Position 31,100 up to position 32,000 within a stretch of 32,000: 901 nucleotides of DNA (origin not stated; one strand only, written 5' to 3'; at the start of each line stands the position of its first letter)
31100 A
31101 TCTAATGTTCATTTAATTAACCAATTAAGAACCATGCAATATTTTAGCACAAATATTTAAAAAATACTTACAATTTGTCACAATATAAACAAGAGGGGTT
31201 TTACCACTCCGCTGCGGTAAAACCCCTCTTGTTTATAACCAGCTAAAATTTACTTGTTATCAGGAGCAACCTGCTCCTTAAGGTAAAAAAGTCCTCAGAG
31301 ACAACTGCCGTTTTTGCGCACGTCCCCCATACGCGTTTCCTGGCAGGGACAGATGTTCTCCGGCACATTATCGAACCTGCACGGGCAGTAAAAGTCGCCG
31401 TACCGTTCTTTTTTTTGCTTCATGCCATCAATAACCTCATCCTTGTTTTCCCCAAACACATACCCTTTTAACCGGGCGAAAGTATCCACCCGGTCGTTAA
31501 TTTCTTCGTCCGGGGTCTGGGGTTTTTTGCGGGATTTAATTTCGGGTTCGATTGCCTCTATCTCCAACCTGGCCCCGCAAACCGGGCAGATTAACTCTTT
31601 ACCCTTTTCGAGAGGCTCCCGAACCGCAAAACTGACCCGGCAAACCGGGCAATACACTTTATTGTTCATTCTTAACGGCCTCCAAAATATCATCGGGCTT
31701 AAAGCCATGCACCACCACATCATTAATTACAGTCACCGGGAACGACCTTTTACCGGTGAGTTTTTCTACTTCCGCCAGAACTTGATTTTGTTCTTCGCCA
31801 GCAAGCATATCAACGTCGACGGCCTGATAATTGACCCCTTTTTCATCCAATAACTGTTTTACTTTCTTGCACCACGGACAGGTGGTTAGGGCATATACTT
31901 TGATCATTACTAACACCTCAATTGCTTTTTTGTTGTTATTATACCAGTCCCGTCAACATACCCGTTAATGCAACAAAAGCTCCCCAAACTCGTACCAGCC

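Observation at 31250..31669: FTR-like [4Fe-4S] disulfide reductase gene with an in-frame TGA at the redox-active Cys position: candidate selenoprotein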

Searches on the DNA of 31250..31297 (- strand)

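Call 46: build_rna_model(alignment_id=A2, structure=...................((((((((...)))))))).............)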
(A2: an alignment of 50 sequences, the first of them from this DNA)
Model R1 built from alignment A2 (50 sequences, 51 columns); structure: as given.
model positions 48; base pairs 8; branch points 0; effective number of sequences 50; information 0.861 bits per position. Calibrated on 0.2 Mb of random sequence (short: E-values are rough).
structure used (alignment columns):
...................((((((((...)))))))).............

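Call 47: search_with_rna_model(model_id=R1, sources=[window, L001, L002, L003, L004, L005, L006, L007, L008, L009, L010, L011, L012, L013, L014, L015, L016, L017, L018, L019, L020, L021, L022, L023, L024, L025, L026, L027, L028, L029, L030, L031, L032, L033, L034, L035, L036, L037, L038, L039, L040, L041, L042, L043, L044, L045, L046, L047, L048, L049, L050, L051, L052, L053, L054, L055, L056, L057, L058, L059, L060, L061, L062, L063, L064, L065, L066, L067, L068, L069, L070, L071, L072, L073, L074, L075, L076, L077, L078, L079, L080], max_evalue=1, make_alignment=true)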
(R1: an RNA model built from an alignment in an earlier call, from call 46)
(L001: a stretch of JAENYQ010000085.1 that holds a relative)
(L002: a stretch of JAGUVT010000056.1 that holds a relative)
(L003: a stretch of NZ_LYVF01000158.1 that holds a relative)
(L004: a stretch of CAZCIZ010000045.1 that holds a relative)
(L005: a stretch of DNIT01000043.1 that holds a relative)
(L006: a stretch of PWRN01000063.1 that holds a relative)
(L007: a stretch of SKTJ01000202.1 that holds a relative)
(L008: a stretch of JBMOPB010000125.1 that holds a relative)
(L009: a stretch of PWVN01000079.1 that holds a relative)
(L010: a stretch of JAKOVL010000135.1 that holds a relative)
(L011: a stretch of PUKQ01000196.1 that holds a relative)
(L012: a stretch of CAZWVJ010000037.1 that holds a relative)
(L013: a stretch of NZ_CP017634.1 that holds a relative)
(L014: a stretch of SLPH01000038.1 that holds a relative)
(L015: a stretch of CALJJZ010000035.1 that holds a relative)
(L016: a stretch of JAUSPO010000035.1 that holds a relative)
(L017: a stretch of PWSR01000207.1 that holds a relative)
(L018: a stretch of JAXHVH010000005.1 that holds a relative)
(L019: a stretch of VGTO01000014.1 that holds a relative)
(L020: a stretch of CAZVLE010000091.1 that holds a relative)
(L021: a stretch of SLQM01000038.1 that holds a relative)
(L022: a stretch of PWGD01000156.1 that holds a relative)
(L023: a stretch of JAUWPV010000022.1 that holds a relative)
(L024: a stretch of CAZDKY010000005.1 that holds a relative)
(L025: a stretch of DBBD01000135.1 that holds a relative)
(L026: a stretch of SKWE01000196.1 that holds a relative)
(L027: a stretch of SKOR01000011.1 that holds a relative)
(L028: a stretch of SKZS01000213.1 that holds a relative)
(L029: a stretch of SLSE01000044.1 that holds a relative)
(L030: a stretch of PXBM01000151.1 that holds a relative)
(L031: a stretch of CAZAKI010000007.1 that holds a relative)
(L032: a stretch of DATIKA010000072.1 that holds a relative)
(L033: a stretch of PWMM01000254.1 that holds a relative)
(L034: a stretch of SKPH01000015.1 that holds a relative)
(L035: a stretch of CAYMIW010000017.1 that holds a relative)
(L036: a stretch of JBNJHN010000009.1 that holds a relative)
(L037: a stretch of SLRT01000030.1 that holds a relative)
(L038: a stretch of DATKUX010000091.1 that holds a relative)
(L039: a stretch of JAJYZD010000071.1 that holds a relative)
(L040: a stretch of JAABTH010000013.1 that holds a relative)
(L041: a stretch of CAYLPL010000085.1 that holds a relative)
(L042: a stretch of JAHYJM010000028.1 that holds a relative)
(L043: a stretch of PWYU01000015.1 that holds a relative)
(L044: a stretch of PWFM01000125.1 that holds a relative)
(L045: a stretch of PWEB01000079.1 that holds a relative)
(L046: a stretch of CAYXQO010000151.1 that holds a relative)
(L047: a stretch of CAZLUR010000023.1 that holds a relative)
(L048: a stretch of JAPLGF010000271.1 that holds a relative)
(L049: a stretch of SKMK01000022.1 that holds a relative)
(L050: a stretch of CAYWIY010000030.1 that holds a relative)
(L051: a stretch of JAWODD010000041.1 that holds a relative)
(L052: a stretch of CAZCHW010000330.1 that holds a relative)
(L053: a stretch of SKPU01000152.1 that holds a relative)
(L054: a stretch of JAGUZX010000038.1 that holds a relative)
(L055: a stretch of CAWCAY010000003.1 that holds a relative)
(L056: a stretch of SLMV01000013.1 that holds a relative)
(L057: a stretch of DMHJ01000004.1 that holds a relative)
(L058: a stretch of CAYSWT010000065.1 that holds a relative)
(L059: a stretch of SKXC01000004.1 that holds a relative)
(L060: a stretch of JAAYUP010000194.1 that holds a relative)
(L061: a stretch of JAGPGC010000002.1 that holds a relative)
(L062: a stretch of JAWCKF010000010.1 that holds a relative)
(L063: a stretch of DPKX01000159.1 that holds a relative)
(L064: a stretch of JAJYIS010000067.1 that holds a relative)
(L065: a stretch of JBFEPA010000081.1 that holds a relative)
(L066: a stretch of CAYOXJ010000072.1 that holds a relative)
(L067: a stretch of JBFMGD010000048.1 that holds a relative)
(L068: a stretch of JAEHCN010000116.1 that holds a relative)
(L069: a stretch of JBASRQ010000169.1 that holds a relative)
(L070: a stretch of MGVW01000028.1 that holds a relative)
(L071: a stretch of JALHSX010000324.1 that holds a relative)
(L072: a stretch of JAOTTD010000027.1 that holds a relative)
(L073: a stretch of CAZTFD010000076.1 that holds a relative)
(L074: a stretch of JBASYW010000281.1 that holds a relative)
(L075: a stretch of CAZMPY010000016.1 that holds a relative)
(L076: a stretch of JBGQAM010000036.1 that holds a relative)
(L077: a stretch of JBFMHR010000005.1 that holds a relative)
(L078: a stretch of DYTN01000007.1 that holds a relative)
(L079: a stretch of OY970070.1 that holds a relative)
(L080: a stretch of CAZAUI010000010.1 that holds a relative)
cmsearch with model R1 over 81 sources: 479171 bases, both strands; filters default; matches with E-value up to 1: 58.
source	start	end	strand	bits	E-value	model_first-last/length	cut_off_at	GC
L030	2195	2242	+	60.2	2.8e-13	1-48/48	no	0.31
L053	2398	2445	+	57.1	1.9e-12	1-48/48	no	0.31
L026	3373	3420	+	56.1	3.6e-12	1-48/48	no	0.46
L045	3373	3420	+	55.9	4e-12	1-48/48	no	0.29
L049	3373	3420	+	55.8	4.1e-12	1-48/48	no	0.35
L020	3373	3420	+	55.4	5.3e-12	1-48/48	no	0.46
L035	2323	2370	+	55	6.7e-12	1-48/48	no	0.35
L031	3373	3420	+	54.6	8.5e-12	1-48/48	no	0.31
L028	500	547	+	53.7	1.5e-11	1-48/48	no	0.44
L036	3373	3420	+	53.2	2.1e-11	1-48/48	no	0.35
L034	3373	3420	+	53.1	2.1e-11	1-48/48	no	0.38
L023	3373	3420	+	53.1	2.1e-11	1-48/48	no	0.44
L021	1451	1498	+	53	2.2e-11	1-48/48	no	0.42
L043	3373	3420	+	52.7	2.7e-11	1-48/48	no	0.27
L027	3373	3420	+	52.6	2.9e-11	1-48/48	no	0.42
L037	3373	3420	+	52.3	3.5e-11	1-48/48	no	0.38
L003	3373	3420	+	51.7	5.1e-11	1-48/48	no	0.44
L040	3373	3420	+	51.4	6.1e-11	1-48/48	no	0.38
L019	3373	3420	+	51.3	6.6e-11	1-48/48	no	0.38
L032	3373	3420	+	51.2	6.8e-11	1-48/48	no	0.44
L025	3364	3411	+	51.1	7.2e-11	1-48/48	no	0.4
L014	3373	3420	+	50.2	1.3e-10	1-48/48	no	0.44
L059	3367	3414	+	49.2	2.3e-10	1-48/48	no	0.42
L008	3373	3420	+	48.8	2.9e-10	1-48/48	no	0.4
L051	3373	3419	+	48.6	3.4e-10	1-48/48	no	0.36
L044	3373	3420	+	48.2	4.1e-10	1-48/48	no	0.48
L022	3373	3420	+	48.2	4.3e-10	1-48/48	no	0.46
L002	3373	3420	+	47.7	5.7e-10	1-48/48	no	0.44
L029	3373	3420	+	46.6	1.1e-09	1-48/48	no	0.42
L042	3373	3420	+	46.1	1.5e-09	1-48/48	no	0.31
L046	2200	2247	+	45.4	2.3e-09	1-48/48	no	0.33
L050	3373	3420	+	45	2.9e-09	1-48/48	no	0.46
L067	3373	3420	+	44.2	4.8e-09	1-48/48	no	0.42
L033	2296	2343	+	44.2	4.8e-09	1-48/48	no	0.31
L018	3367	3414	+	42.9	1.1e-08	1-48/48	no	0.38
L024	3373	3420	+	42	1.8e-08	1-48/48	no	0.44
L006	3373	3420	+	39.2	1e-07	1-48/48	no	0.5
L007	3373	3420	+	36.6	4.9e-07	1-48/48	no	0.29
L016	3373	3420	+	36.2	6e-07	1-48/48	no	0.44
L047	3373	3420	+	36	6.8e-07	1-48/48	no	0.46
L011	3373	3420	+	36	7e-07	1-48/48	no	0.42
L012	3373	3420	+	36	7e-07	1-48/48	no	0.42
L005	3373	3420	+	35.6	8.9e-07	1-48/48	no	0.44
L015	3373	3420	+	35.1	1.2e-06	1-48/48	no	0.46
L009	2117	2163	+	34.6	1.6e-06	1-48/48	no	0.49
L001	3373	3420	+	34.3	2e-06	1-48/48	no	0.35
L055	3370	3414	+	31.8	9e-06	1-48/48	no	0.67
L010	3373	3420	+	30.8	1.6e-05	1-48/48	no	0.58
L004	3373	3420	+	24.6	0.0007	1-48/48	no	0.44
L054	3364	3411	+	24.3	0.00084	1-48/48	no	0.6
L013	3370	3417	+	23.9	0.0011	1-48/48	no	0.46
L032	3382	3418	-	15.1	0.22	12-48/48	no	0.46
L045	2170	2217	-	14.4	0.34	1-48/48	no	0.38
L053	1195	1242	-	14.4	0.34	1-48/48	no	0.38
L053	2407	2440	-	13.9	0.46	15-48/48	no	0.35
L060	4417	4431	-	13.1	0.76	1-48/48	no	0.27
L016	6298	6339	+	12.8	0.89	1-48/48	no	0.29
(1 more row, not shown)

Alignment A4: 58 matches aligned to the model, 49 columns, each read 5' to 3' on its own strand. Consensus structure (alignment columns), stored with it:
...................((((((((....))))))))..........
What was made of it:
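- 31262..31278 (-): SECIS-type hairpin: AGGAGCA (31278-31272), loop GGU (31271-31269), UGCUCCU (31268-31262). It lies inside the last coding codons. The covariance model hits this site at E = 3e-8 (call 47).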

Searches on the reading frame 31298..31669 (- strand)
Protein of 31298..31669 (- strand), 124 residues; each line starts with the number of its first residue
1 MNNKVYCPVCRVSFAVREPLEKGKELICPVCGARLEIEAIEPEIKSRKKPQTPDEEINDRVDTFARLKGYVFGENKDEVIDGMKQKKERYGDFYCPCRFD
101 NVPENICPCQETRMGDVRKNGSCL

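Call 6: search_protein_families(library=pfam, proteins=[window:31298-31669:-], max_evalue=0.01)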
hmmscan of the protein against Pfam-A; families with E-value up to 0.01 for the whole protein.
seq(124 aa): 4 families
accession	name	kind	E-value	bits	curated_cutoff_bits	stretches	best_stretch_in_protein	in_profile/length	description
PF21344.3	Zn_ribbon_LysW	-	4.8e-06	26.5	27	1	6-42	2-38/46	Alpha-aminoadipate carrier protein LysW-like, globular domain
PF08271.17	Zn_Ribbon_TF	-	1.9e-05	24.5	29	1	6-48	2-42/43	TFIIB zinc-binding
PF02943.20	FeThRed_B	-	2.3e-05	24.8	22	1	61-123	9-80/106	Ferredoxin thioredoxin reductase catalytic beta chain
PF22747.2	Zn_ribbon_DUF2089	-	0.0013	19.2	27.6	0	28-39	1-12/32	DUF2089 zinc ribbon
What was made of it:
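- On FTR catalytic subunit / FDR superfamily (Pfam PF02943 FeThRed_B): The truncated form still scores 24.8 (call 6).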

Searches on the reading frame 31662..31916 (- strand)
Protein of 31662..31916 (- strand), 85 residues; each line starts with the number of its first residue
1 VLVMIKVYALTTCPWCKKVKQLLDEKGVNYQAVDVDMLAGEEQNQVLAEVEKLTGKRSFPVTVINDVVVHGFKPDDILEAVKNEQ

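Call 6: search_protein_families(library=pfam, proteins=[window:31662-31916:-], max_evalue=0.01)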
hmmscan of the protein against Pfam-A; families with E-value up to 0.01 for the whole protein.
seq(85 aa): 6 families
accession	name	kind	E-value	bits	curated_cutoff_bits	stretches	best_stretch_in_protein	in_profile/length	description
PF00462.30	Glutaredoxin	-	2.6e-17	63.2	22.9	1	5-69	1-60/60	Glutaredoxin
PF13409.12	GST_N_2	-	4e-06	27.8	25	1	12-72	1-60/70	Glutathione S-transferase, N-terminal domain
PF13417.12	GST_N_3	-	4.5e-06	27.3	22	1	8-69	2-57/75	Glutathione S-transferase, N-terminal domain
PF02798.26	GST_N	-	1.5e-05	25.7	20.9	1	5-69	3-64/76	Glutathione S-transferase, N-terminal domain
PF13192.12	Thioredoxin_3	-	0.0041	17.5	24.8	1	5-70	3-61/76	Thioredoxin domain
PF22441.2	CLIC-like_N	-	0.0068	17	23.5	1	11-68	17-68/86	CLIC-like N-terminal domain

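Call 7: search_protein_families(library=ncbifam, proteins=[window:31662-31916:-], max_evalue=0.01)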
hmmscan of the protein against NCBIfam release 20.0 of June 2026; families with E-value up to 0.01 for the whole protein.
seq(85 aa): 19 families
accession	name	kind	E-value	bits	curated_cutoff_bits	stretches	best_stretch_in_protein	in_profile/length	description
TIGR02196.1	GlrX_YruB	hypoth_equivalog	3.2e-19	69.2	88.55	1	4-81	1-73/74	glutaredoxin-like protein, YruB-family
TIGR02181.1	GRX_bact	equivalog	8.1e-12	45.2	90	1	5-79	1-69/80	glutaredoxin 3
NF041212.1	Uxx_star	subfamily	6.8e-11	42.3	66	1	5-72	1-64/70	Uxx-star family glutaredoxin-like (seleno)protein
TIGR02180.1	GRX_euk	equivalog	9.4e-11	41.8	87.25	1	6-72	2-68/84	glutaredoxin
TIGR02194.1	GlrX_NrdH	subfamily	1.2e-10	41.4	85.75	1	5-77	1-68/72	glutaredoxin-like protein NrdH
NF047338.1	gluta_UXX_star_3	exception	8.6e-09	35.3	97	1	6-63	2-55/70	UXX-star (seleno)protein family 3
NF041211.1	gluta_UXX_star_2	equivalog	9.8e-09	35.1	100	1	7-73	3-65/71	UXX-star (seleno)protein family 2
NF007923.0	PRK10638.1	equivalog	1.1e-08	35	129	1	4-42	3-41/83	glutaredoxin 3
NF007657.0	PRK10329.1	equivalog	1.5e-07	31.4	131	1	4-77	2-69/81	glutaredoxin-like protein NrdH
TIGR02200.1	GlrX_actino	hypoth_equivalog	1.7e-07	31.5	89.5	1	5-37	2-34/77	mycoredoxin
TIGR02190.1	GlrX-dom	hypoth_equivalog_domain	4e-06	26.7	99.3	1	5-72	10-71/79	glutaredoxin-family domain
NF045501.1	HUGP_GUXX-star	exception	4.9e-06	26.2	325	1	6-72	168-230/236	HUGP/GUXX-star fusion selenoprotein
NF041114.2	gluta_UXX_star_1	equivalog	2.1e-05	24.6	72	1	6-73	2-65/70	UXX-star selenoprotein family 1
TIGR01617.1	arsC_related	subfamily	2.6e-05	24.5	75.05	1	5-36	1-32/117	Spx/MgsR family RNA polymerase-binding regulatory protein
TIGR00411.1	redox_disulf_1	equivalog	0.00016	21.6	92.75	1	3-70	1-65/82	MJ0307 family thioredoxin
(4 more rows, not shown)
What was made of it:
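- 31659..31907 (-): Glutaredoxin/YruB/NrdH-like gene (82 aa from the ATG, CPWC motif). Its end overlaps the start of the reductase gene by 11 nt. It is the probable substrate redoxin. Pfam Glutaredoxin 63 bits (call 6); TIGR02196 69 bits, below its cut-off (call 7).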
